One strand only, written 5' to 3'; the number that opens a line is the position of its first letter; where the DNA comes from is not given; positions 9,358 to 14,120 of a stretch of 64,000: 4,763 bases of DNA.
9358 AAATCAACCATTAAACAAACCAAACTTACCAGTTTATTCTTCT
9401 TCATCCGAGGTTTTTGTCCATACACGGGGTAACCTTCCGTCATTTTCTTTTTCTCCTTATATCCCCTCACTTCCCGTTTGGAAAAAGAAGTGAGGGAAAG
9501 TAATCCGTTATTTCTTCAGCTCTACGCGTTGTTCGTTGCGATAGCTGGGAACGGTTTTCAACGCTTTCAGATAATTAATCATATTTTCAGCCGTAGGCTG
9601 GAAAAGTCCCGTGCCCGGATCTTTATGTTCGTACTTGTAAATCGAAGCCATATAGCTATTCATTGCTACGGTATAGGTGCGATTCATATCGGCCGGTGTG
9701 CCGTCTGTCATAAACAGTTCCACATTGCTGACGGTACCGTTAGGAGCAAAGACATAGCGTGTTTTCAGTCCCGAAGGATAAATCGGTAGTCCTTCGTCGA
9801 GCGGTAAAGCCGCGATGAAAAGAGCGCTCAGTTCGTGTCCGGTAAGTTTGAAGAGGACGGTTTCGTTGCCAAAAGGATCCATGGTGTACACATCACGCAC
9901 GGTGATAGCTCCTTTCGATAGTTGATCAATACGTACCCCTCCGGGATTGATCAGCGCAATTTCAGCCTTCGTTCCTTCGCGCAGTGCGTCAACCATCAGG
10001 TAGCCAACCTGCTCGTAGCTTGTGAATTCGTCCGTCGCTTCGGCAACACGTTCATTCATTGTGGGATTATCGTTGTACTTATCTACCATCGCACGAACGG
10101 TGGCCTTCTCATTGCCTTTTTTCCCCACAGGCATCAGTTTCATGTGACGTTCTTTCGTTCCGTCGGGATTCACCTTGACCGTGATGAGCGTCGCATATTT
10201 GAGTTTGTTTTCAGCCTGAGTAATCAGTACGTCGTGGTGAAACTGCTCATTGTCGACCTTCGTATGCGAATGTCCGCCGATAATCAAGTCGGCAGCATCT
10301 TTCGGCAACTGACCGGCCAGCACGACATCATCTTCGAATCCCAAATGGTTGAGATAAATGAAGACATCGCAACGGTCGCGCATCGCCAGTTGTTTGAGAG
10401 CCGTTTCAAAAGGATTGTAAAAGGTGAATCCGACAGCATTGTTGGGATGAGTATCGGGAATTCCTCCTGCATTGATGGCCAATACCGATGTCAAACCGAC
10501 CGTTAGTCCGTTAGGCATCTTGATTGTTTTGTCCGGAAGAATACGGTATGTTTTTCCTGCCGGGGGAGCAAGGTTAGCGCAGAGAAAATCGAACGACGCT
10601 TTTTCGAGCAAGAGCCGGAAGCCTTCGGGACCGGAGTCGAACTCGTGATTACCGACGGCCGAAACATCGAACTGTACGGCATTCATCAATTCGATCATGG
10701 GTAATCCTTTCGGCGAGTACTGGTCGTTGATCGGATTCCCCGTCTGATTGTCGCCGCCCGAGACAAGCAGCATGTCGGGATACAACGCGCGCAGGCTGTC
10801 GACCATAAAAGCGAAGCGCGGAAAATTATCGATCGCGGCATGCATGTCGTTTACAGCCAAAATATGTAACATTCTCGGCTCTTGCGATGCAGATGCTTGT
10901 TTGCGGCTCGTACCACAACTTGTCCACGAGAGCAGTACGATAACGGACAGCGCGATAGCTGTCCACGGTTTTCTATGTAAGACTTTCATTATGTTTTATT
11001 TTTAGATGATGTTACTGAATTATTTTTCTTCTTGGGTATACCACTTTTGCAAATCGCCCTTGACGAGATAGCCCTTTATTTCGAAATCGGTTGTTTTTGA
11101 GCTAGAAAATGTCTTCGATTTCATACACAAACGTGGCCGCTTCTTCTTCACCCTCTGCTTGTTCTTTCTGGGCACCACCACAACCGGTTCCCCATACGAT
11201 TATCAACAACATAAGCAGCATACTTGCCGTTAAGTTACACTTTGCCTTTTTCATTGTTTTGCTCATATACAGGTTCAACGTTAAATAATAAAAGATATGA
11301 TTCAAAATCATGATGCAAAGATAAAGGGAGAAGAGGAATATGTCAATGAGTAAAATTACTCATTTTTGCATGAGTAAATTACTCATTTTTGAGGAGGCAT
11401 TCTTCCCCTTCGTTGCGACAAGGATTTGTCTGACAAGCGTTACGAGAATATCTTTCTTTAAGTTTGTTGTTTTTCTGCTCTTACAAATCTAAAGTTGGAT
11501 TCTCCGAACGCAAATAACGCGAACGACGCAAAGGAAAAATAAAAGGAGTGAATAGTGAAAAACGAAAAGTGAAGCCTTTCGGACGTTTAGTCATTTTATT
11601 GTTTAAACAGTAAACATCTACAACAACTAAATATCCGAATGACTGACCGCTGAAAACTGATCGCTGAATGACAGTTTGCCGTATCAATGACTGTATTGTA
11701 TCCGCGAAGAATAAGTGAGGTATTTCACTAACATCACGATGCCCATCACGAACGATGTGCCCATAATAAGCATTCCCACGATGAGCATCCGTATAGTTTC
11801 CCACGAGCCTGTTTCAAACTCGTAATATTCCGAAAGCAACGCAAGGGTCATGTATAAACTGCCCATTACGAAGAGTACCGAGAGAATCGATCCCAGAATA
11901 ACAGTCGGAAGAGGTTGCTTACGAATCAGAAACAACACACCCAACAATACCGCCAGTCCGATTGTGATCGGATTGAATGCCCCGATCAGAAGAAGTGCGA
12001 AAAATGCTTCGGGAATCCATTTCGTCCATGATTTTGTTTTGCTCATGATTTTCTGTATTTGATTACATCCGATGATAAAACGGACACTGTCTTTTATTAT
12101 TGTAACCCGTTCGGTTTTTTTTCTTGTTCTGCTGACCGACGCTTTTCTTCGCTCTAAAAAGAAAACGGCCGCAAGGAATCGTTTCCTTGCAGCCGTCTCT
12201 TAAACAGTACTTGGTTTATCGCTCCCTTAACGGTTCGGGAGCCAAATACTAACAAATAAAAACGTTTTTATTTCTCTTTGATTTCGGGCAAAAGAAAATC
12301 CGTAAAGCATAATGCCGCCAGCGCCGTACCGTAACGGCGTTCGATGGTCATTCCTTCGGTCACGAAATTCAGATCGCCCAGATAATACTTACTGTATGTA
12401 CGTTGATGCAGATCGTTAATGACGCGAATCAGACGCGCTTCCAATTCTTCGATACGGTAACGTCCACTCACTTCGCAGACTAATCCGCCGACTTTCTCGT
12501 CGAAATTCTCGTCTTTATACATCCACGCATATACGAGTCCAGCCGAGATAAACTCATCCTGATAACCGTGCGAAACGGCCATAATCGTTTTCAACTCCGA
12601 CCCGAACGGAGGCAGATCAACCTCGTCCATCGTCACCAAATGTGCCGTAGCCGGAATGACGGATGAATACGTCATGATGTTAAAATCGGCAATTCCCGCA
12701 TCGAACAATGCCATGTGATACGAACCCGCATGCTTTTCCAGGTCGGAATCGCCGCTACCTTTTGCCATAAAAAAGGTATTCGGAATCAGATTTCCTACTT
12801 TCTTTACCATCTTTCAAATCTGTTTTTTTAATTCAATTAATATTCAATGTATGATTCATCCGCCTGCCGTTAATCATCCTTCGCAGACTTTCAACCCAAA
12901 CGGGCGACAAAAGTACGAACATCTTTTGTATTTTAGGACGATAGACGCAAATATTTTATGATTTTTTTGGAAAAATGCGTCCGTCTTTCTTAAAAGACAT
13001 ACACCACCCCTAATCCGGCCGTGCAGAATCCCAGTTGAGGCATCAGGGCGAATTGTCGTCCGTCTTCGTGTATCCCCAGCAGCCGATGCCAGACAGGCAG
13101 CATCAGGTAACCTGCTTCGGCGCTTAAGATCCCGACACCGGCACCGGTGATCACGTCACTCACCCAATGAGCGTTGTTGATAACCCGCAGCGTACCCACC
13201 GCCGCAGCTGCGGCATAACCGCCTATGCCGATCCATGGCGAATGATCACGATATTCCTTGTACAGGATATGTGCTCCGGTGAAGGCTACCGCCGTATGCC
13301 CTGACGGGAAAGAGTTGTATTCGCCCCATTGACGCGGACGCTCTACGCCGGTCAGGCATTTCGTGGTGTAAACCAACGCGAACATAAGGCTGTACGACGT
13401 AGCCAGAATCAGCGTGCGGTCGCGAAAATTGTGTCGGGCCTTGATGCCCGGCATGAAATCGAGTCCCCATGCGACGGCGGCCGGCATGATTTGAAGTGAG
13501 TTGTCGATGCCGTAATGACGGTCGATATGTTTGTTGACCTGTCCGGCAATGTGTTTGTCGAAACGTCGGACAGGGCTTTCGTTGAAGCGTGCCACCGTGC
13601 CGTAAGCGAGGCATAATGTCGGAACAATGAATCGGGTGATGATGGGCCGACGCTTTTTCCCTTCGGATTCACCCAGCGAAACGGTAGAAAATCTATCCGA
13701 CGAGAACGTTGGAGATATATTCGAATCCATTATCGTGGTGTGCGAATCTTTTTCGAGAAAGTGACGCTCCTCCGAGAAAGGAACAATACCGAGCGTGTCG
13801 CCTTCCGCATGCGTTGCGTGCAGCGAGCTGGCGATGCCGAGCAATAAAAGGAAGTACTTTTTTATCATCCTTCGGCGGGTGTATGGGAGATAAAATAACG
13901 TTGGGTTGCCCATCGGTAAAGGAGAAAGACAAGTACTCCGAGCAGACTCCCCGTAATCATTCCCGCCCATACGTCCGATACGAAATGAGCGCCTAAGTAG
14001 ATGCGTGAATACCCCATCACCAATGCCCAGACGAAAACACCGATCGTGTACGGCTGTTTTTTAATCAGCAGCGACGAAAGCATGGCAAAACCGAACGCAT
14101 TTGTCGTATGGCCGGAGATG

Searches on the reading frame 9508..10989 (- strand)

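Call 89: search_protein_families(library=pfam, proteins=[window:9508-10989:-], max_evalue=0.00001)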
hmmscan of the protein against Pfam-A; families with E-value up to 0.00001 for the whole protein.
window:9508-10989:- (493 aa): 2 families
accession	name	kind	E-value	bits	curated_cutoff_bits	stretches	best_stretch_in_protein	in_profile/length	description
PF02872.23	5_nucleotid_C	-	5.8e-23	82.2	23.6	1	324-449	20-148/158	5'-nucleotidase, C-terminal domain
PF00149.33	Metallophos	-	2.2e-10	41.8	21.5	1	42-243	2-190/191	Calcineurin-like phosphoesterase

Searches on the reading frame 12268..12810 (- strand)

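Call 89: search_protein_families(library=pfam, proteins=[window:12268-12810:-], max_evalue=0.00001)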
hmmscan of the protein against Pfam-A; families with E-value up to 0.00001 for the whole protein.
window:12268-12810:- (180 aa): 1 family
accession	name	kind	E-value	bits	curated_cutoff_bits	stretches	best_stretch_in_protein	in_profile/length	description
PF01862.21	PvlArgDC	-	1.7e-30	106.5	22.7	1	9-169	1-160/161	Pyruvoyl-dependent arginine decarboxylase (PvlArgDC)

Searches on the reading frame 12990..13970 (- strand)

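Call 90: search_protein_families(library=pfam, proteins=[window:12990-13970:-], max_evalue=0.00001)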
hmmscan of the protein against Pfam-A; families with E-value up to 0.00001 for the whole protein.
window:12990-13970:- (326 aa): 1 family
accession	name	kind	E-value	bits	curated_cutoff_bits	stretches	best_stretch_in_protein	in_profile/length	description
PF01569.27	PAP2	-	3e-13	50.1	27.2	1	209-291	38-125/130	PAP2 superfamily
